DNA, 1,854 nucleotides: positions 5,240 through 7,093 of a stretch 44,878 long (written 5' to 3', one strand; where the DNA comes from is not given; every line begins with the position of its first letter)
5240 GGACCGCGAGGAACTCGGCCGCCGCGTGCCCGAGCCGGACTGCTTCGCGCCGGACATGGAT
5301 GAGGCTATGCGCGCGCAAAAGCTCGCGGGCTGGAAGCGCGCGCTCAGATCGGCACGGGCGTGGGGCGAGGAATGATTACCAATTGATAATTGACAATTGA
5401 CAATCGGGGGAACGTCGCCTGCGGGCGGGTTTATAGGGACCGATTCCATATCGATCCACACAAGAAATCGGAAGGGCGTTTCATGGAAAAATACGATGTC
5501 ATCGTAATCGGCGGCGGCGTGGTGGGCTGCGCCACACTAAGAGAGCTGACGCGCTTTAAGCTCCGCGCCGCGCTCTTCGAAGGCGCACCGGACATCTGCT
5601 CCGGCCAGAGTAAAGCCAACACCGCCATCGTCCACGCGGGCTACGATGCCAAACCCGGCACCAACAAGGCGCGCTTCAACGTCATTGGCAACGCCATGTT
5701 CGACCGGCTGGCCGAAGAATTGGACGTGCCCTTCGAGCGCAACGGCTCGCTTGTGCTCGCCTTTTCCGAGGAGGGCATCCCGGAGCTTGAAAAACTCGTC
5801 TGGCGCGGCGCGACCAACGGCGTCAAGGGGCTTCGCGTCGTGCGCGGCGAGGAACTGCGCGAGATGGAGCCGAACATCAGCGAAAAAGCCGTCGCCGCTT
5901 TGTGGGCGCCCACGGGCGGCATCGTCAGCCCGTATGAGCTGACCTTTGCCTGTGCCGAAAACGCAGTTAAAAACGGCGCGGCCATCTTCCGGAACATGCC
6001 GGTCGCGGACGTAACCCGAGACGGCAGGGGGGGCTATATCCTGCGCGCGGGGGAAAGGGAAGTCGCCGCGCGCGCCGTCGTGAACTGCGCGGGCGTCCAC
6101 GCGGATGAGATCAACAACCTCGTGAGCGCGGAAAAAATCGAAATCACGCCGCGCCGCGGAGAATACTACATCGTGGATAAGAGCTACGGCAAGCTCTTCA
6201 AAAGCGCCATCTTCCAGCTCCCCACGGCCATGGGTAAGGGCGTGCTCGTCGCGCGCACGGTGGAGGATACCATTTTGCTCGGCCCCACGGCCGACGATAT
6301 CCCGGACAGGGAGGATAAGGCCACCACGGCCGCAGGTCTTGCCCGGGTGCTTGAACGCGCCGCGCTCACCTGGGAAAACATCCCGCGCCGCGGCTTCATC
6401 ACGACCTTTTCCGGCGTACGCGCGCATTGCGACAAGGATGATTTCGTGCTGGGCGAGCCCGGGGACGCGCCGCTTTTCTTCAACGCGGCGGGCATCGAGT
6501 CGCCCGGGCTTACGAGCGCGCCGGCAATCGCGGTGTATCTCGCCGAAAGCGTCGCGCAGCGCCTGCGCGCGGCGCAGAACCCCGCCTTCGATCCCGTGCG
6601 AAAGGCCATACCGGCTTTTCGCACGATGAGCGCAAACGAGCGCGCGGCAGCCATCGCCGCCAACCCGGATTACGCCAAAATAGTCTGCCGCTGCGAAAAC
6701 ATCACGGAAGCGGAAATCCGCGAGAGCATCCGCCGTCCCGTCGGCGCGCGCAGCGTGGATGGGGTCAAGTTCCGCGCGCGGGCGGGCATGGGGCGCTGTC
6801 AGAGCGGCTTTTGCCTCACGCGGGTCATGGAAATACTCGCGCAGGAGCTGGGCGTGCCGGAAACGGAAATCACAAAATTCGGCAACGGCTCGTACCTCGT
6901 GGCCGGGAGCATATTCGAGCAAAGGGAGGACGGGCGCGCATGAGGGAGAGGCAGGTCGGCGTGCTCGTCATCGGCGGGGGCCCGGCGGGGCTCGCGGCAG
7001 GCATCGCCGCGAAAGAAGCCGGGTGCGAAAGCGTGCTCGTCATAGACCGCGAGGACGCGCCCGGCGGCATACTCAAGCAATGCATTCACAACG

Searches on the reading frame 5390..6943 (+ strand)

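Call 33: search_protein_families(library=pfam, proteins=[window:5390-6943:+], max_evalue=0.001)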
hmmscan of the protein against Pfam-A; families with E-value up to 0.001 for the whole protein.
window:5390-6943:+ (517 aa): 3 families
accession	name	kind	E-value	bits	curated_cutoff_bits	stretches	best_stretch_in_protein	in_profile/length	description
PF01266.30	DAO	-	2.5e-67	228.4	27.9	1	36-386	1-352/353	FAD dependent oxidoreductase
PF04324.20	Fer2_BFD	-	1.4e-13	51.4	26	1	431-485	1-50/50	BFD-like [2Fe-2S] binding domain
PF07992.20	Pyr_redox_2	-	0.00022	21.2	26.1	0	35-81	1-47/291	Pyridine nucleotide-disulphide oxidoreductase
